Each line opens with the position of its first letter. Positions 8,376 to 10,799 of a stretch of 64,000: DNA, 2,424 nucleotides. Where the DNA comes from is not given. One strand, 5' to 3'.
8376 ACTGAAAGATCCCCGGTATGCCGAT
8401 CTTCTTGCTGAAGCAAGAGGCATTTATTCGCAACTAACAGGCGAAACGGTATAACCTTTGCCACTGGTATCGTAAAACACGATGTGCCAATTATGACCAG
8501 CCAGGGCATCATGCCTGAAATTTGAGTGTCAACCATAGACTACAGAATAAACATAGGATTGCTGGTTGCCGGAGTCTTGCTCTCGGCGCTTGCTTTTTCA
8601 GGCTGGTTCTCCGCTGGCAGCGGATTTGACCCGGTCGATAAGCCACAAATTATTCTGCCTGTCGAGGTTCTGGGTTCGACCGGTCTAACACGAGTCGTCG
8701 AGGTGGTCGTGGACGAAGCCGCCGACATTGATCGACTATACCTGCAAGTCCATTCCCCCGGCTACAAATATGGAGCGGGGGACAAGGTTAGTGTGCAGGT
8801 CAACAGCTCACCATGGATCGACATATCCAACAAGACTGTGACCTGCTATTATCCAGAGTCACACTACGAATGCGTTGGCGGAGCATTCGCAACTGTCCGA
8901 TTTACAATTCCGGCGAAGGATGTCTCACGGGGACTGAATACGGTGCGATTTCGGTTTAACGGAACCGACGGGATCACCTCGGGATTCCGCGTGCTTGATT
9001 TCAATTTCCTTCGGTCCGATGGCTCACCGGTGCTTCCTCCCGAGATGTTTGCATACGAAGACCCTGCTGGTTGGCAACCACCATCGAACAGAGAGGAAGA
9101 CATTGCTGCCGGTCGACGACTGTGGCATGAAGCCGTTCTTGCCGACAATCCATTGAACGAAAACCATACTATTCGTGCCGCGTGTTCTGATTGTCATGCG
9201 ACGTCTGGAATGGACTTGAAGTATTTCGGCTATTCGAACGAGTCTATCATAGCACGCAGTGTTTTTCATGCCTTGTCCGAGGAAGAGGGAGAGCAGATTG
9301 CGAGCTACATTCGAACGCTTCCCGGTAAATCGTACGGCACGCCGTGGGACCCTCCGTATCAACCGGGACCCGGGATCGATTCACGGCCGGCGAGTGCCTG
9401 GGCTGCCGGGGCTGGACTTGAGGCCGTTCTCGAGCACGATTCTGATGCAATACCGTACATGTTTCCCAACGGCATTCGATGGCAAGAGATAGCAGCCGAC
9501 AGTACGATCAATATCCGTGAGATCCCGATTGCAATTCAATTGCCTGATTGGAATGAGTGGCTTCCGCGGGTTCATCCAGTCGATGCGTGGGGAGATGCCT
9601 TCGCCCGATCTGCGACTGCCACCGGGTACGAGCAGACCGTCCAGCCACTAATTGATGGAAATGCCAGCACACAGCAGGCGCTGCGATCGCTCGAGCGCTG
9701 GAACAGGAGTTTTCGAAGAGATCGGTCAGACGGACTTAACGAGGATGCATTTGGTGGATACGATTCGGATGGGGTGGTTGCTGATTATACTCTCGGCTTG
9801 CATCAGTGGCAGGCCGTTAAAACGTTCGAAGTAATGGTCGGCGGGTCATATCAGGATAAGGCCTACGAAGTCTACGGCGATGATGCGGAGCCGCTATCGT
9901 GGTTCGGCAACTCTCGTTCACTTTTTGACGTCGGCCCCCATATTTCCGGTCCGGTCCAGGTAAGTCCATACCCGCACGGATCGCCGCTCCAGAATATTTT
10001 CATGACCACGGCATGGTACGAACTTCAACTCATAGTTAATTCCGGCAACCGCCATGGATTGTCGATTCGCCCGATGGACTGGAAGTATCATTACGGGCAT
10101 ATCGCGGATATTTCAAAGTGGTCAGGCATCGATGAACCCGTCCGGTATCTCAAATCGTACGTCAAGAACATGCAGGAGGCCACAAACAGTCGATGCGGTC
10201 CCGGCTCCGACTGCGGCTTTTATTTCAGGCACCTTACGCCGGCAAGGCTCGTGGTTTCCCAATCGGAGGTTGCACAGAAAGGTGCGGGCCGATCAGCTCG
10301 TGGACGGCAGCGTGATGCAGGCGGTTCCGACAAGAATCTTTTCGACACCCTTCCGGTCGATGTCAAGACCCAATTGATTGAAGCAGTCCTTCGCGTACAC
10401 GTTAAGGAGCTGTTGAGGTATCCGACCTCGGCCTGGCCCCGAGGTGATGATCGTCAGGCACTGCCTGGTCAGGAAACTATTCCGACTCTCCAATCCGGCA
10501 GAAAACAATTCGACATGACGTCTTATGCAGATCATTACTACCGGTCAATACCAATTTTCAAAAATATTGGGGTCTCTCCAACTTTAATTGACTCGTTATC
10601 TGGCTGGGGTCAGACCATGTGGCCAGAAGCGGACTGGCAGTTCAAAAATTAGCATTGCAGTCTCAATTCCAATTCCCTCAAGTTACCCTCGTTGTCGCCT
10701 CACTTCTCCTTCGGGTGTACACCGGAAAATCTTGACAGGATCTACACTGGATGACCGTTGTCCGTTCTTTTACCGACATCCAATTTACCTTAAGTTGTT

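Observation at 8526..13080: Tandem paralogs sharing a ~690-aa module of unknown function with one conserved CxxCH motif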

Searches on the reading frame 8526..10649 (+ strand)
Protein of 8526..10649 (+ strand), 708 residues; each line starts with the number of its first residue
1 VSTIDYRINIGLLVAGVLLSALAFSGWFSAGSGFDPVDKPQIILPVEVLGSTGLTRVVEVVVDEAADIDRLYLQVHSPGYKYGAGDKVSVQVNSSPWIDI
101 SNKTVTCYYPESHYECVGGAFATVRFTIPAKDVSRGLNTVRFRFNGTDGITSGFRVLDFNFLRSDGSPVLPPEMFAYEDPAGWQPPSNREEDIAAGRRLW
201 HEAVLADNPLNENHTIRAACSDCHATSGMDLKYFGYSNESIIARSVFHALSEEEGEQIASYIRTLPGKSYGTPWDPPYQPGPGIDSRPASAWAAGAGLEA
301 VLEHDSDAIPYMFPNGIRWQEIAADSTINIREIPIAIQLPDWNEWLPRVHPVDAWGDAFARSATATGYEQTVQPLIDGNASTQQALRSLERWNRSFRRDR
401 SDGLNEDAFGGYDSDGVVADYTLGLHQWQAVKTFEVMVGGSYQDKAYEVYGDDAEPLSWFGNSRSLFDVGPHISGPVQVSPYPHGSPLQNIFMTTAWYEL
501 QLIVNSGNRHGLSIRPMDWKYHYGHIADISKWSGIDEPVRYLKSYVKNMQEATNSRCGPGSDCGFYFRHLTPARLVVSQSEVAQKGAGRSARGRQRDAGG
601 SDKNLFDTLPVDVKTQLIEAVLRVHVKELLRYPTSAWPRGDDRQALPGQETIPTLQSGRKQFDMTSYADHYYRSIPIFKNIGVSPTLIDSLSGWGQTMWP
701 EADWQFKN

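Call 7: search_protein_families(library=pfam, proteins=[window:8526-10649:+], max_evalue=1)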
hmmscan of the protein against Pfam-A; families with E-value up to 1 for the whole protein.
window:8526-10649:+ (708 aa): 0 families

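Call 9: search_protein_families(library=ncbifam, proteins=[window:8526-10649:+], max_evalue=1)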
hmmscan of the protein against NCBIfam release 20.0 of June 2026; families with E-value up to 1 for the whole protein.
window:8526-10649:+ (708 aa): 0 families

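Call 10: search_solved_structures(query=window:8526-10649:+, max_evalue=10, show_alignments=3)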
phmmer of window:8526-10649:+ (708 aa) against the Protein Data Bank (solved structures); distinct sequences matched with E-value up to 10: 1.
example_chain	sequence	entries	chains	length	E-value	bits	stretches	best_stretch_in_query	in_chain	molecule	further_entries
8k9e_B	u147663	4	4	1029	0.04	15.3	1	314-384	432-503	Fe-S-cluster-containing hydrogenase components 1-like protein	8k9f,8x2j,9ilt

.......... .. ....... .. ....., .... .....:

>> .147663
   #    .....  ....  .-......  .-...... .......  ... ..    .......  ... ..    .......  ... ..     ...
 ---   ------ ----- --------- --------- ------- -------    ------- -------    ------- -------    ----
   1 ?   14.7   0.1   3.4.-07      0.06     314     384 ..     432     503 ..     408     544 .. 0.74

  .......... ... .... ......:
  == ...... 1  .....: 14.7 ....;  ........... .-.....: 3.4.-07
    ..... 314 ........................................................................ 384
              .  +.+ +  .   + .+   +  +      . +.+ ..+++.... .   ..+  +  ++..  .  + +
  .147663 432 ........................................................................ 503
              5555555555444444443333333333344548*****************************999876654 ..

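Call 11: find_homologous_proteins(query=window:8526-10649:+)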
Query window:8526-10649:+ (708 aa): 1046 proteins with E <= 0.001 among 8000 candidates; the best 120 are listed.
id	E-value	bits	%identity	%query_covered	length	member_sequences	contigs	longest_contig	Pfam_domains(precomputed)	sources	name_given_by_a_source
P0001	0.0e+0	1670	100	100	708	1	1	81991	-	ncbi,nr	ncbi:MAG: hypothetical protein HKN43_12575 [Rhodothermales bacterium]|nr:hypothetical protein [Rhodo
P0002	0.0e+0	1225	71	100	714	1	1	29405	-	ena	-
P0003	0.0e+0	1031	63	99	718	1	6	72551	-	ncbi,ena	-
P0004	0.0e+0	1028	63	97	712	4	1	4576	-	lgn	-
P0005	1.1e-277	941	65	86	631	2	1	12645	-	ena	-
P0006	5.7e-192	658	45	99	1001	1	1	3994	PF17957.8,PF18962.8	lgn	-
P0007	1.3e-189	650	45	98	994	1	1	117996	PF18962.8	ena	-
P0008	4.5e-188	645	44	98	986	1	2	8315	PF18962.8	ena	-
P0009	1.1e-181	624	45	94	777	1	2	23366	-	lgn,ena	-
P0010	8.3e-175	601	44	98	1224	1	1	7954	PF17957.8,PF18962.8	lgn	-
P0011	1.3e-155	538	41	94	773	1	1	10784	PF00404.25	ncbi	-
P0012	1.2e-153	531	38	98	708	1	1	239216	-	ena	-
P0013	8.9e-153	528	40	94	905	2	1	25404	PF00404.25,PF03160.21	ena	-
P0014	4.2e-151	523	39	95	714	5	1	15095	-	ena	-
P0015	1.9e-148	514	40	94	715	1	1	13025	-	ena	-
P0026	1.6e-133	465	38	98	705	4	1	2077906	-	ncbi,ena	-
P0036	1.4e-128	448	39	94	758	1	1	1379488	-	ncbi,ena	-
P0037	4.4e-128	447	38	94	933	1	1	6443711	PF18962.8,PF14200.13,PF00652.29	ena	-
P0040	1.9e-125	438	36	94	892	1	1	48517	PF22352.3,PF00801.27,PF18962.8,PF18911.7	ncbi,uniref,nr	ncbi:PKD domain-containing protein [uncultured Aquimarina sp.]|uniref:PKD domain-containing protein 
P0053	1.3e-122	429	35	97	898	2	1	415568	PF18962.8,PF27624.1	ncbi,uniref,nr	ncbi:T9SS type A sorting domain-containing protein [uncultured Aquimarina sp.]|uniref:T9SS type A so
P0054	6.3e-122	426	36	95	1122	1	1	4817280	PF18099.8,PF14200.13,PF03422.22,PF00652.29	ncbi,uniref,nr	ncbi:RICIN domain-containing protein [Hymenobacter weizhouensis]|uniref:RICIN domain-containing prot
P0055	6.8e-122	426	38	92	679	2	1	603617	-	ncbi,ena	-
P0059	1.7e-121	425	35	95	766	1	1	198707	-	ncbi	-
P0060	4.0e-121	424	35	98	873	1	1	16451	-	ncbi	-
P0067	4.0e-120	420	37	95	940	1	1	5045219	PF18962.8,PF16841.12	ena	-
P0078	7.8e-119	416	36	97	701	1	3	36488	-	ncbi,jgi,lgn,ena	-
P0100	8.3e-117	409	35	94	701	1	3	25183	-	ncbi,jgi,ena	-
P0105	2.4e-116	408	34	98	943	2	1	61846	PF07691.18,PF10528.15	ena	-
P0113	5.0e-116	407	35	93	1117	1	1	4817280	PF07691.18,PF10528.15,PF14200.13,PF00652.29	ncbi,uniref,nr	ncbi:RICIN domain-containing protein [Hymenobacter weizhouensis]|uniref:RICIN domain-containing prot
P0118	1.2e-115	405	36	94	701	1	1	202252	-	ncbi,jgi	-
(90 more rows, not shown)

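Call 15: search_solved_structures(query=A1, max_evalue=10, show_alignments=4)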
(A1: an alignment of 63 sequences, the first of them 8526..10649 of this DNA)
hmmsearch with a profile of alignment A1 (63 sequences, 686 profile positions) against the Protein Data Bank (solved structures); distinct sequences matched with E-value up to 10: 0.

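Call 17: find_encoding_contigs(protein=P0054, flank=10000, max_places=2)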
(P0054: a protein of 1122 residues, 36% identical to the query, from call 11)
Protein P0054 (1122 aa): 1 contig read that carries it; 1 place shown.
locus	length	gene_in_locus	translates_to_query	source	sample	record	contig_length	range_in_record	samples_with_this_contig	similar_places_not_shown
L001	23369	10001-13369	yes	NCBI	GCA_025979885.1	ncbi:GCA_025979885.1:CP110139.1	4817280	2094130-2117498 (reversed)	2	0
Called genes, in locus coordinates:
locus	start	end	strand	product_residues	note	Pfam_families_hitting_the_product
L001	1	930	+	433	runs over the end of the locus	PF14200:RicinB_lectin_2, PF00652:Ricin_B_lectin, PF14200:RicinB_lectin_2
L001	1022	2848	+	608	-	PF14099:Polysacc_lyase, PF00801:PKD, PF18911:PKD_4, PF22352:K319L-like_PKD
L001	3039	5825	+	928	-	PF07691:PA14, PF00652:Ricin_B_lectin, PF14200:RicinB_lectin_2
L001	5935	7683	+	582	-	PF04616:Glyco_hydro_43, PF14200:RicinB_lectin_2, PF00652:Ricin_B_lectin, PF14200:RicinB_lectin_2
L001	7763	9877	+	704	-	PF16173:DUF4874, PF16116:DUF4832, PF14200:RicinB_lectin_2, PF00652:Ricin_B_lectin, PF14200:RicinB_lectin_2, PF00652:Ricin_B_lectin, PF14200:RicinB_lectin_2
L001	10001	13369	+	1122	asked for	PF03422:CBM_6, PF18099:CBM_35_2, PF14200:RicinB_lectin_2, PF00652:Ricin_B_lectin, PF14200:RicinB_lectin_2 (weak)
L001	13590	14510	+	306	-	PF12388:Peptidase_M57 (faint)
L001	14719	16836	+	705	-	PF13229:Beta_helix, PF05048:NosD, PF18962:Por_Secre_tail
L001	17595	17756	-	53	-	-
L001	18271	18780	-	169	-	PF20862:DUF6843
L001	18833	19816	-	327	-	-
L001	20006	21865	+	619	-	PF05954:Phage_GPD, PF04717:Phage_base_V, PF10106:DUF2345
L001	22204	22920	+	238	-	-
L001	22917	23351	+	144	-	PF14107:DUF4280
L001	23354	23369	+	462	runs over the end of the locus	PF09994:T6SS_Tle1-like_cat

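Call 24: find_encoding_contigs(protein=P0037, flank=10000, max_places=2)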
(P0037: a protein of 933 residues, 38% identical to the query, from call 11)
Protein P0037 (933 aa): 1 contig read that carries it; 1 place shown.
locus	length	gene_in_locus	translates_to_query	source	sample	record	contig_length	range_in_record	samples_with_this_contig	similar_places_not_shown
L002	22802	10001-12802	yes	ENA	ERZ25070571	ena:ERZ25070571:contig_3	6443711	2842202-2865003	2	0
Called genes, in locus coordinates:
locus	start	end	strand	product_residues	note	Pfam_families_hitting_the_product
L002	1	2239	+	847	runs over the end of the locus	PF16841:CBM60, PF18962:Por_Secre_tail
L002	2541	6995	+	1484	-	PF00041:fn3 (weak), PF07679:I-set (weak), PF06452:CBM9_1, PF18962:Por_Secre_tail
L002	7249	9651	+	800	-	PF13385:Laminin_G_3, PF18962:Por_Secre_tail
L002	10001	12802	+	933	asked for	PF00652:Ricin_B_lectin (faint), PF14200:RicinB_lectin_2, PF18962:Por_Secre_tail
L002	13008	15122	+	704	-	PF18962:Por_Secre_tail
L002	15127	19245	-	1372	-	PF07494:Reg_prop (faint), PF23748:Beta-prop_LRRK2 (faint), PF07495:Y_Y_Y, PF00512:HisKA, PF02518:HATPase_c, PF00072:Response_reg, PF00165:HTH_AraC (faint), PF12833:HTH_18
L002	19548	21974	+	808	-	PF00759:Glyco_hydro_9, PF16841:CBM60, PF18962:Por_Secre_tail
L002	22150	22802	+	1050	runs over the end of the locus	PF16841:CBM60 (weak), PF00457:Glyco_hydro_11 (weak), PF18962:Por_Secre_tail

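Call 25: predict_structure(alignment_id=A1)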
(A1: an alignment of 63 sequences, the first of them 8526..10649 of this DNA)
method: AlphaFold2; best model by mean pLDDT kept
length: 708 residues; sequences in the alignment: 63
mean_pLDDT: 89.8   pTM: 0.89
mean pLDDT of the five models: 89.8, 88.8, 88.2, 87.6, 87.1
residues with pLDDT >= 90: 520; 70-90: 123; 50-70: 32; < 50: 33
segments of 3 or more residues with pLDDT < 50: 1-4, 27-34, 580-590, 593-601
pLDDT, mean of each block of 10 residues (from residue 1): 54 75 51 59 97 97 97 98 90 98 98 96 98 97 96 97 98 95 96 99 96 95 97 97 98 99 95 96 93 95 98 98 94 97 95 96 98 97 96 95 80 78 96 96 92 89 88 83 89 96 89 82 91 94 95 89 87 75 45 47 81 97 97 93 88 76 77 93 97 96 88
secondary structure, 60 per line:
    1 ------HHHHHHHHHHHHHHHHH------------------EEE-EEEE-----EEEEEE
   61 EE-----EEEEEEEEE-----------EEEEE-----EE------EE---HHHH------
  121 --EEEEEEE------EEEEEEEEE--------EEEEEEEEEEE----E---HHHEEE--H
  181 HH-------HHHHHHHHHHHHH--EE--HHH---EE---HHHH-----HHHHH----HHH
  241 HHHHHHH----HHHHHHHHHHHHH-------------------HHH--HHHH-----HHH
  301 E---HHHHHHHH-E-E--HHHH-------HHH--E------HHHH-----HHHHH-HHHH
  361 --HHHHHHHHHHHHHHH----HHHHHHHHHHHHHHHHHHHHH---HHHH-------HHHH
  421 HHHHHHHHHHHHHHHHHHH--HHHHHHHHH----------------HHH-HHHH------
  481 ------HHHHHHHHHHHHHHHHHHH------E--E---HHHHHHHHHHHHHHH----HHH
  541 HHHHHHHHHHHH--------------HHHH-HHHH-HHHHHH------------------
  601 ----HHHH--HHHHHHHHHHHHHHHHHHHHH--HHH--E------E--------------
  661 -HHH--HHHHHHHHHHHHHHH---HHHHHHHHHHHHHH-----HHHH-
elements in order (helices of 4 or more, strands of 3 or more residues): H7-23 E42-44 E46-49 E55-62 E68-76 E88-92 H111-114 E123-129 E136-144 E153-163 E175-177 H190-202 H220-223 H229-233 H238-247 H252-264 H289-292 H305-312 H319-322 H342-345 H351-355 H357-360 H363-377 H382-402 H406-409 H417-439 H442-450 H471-474 H487-505 H519-533 H538-552 H567-570 H572-575 H577-582 H605-608 H611-631 H667-681 H685-698 H704-707

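Call 28: fold_search(model_id=the predicted structure, library=pdb)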
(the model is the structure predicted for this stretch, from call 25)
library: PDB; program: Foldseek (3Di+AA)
matches with E <= 10: 718; with E <= 0.001: 0
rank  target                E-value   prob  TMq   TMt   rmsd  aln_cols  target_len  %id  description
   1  7fe5_A                3.0e-02  0.93  0.11  0.32   7.7       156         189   15  AvmM Catalyzes Macrocyclization in Alchivemycin A Biosynthesis (released 2021-09-01)
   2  7fe0_A                3.8e-02  0.90  0.11  0.31   7.7       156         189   15  AvmM Catalyzes Macrocyclization in Alchivemycin A Biosynthesis (released 2021-09-01)
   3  2cdp_C                6.4e-02  0.98  0.10  0.43   6.3       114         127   17  Structure of a CBM6 in complex with neoagarohexaose (released 2006-02-08)
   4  5fx8_U                6.4e-02  0.93  0.12  0.23   6.5       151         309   17  Complete structure of manganese lipoxygenase of Gaeumannomyces graminis and partial structure of zonadhesin of Komagat (released 2016-06-22)
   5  5by3                  6.7e-02  0.98  0.11  0.10   5.5       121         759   11  A novel family GH115 4-O-Methyl-alpha-glucuronidase, BtGH115A, with specificity for decorated arabinogalactans (released 2015-07-22)
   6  6nps_A                8.0e-02  0.99  0.11  0.08   5.4       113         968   17  Crystal structure of GH115 enzyme AxyAgu115A from Amphibacillus xylanus (released 2020-07-15)
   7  9h6f_A                1.0e-01  0.99  0.11  0.09   5.3       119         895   10  Bacteroides ovatus GH98 endoxylanase in complex with arabino-xylooligosaccharide (released 2025-11-05)
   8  7z8b_C                1.0e-01  0.11  0.11  0.07  23.9       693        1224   10  Structure of CRL7FBXW8 reveals coupling with CUL1-RBX1/ROC1 for multi-cullin-RING E3-catalyzed ubiquitin ligation (released 2022-08-24)
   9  6k0m                  1.1e-01  0.72  0.10  0.12  15.4       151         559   17  Catalytic domain of GH87 alpha-1,3-glucanase from Paenibacillus glycanilyticus FH11 (released 2019-12-25)
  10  2w3j                  1.1e-01  0.99  0.12  0.48   5.8       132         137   15  Structure of a family 35 carbohydrate binding module from an environmental isolate (released 2009-01-20)
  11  7lgr                  1.2e-01  0.69  0.10  0.31   8.0       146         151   10  Streptococcus mutans Collagen binding Protein CNM - N2 Domain (released 2022-01-26)
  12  6nps_B                1.2e-01  0.97  0.11  0.08   5.4       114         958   17  Crystal structure of GH115 enzyme AxyAgu115A from Amphibacillus xylanus (released 2020-07-15)
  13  4a64_C                1.2e-01  0.18  0.10  0.17  19.0       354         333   10  Crystal structure of the N-terminal domain of human Cul4B at 2.57A resolution (released 2012-02-29)
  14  4zkq_A                1.3e-01  0.96  0.12  0.20   6.2       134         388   13  Viral chemokine binding protein R17 encoded by rodent gammaherpesvirus Peru ( RHVP) (released 2015-11-18)
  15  6k0p_A                1.3e-01  0.57  0.10  0.12  15.5       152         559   16  Catalytic domain of GH87 alpha-1,3-glucanase D1045A in complex with nigerose (released 2019-12-25)
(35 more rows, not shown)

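Call 32: find_encoding_contigs(protein=P0026, flank=10000, max_places=2)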
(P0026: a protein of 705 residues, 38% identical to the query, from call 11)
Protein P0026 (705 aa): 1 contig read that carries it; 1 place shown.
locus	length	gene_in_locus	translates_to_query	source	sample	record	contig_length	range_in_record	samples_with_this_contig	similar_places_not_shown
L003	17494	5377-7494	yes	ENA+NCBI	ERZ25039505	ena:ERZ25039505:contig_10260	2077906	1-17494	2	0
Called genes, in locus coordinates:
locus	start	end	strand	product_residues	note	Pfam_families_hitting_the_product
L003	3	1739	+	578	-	PF00884:Sulfatase, PF01663:Phosphodiest (faint), PF02995:DUF229, PF16347:SGSH_C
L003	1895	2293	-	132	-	PF13616:Rotamase_3, PF00639:Rotamase, PF13145:Rotamase_2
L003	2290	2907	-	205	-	-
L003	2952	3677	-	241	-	PF13030:DUF3891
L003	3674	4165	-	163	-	PF02852:Pyr_redox_dim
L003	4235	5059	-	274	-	PF01266:DAO (faint), PF07992:Pyr_redox_2, PF00070:Pyr_redox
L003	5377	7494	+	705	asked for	-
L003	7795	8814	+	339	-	-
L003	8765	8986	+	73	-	PF18962:Por_Secre_tail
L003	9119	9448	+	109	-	PF11338:DUF3140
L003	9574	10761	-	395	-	PF14559:TPR_19 (faint), PF13181:TPR_8 (faint), PF13174:TPR_6 (faint), PF00515:TPR_1 (faint), PF13424:TPR_12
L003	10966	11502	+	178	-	PF02620:YceD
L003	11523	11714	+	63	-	PF01783:Ribosomal_L32p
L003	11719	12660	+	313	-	PF02504:FA_synthesis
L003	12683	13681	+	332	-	PF00108:Thiolase_N (weak), PF08545:ACP_syn_III, PF08541:ACP_syn_III_C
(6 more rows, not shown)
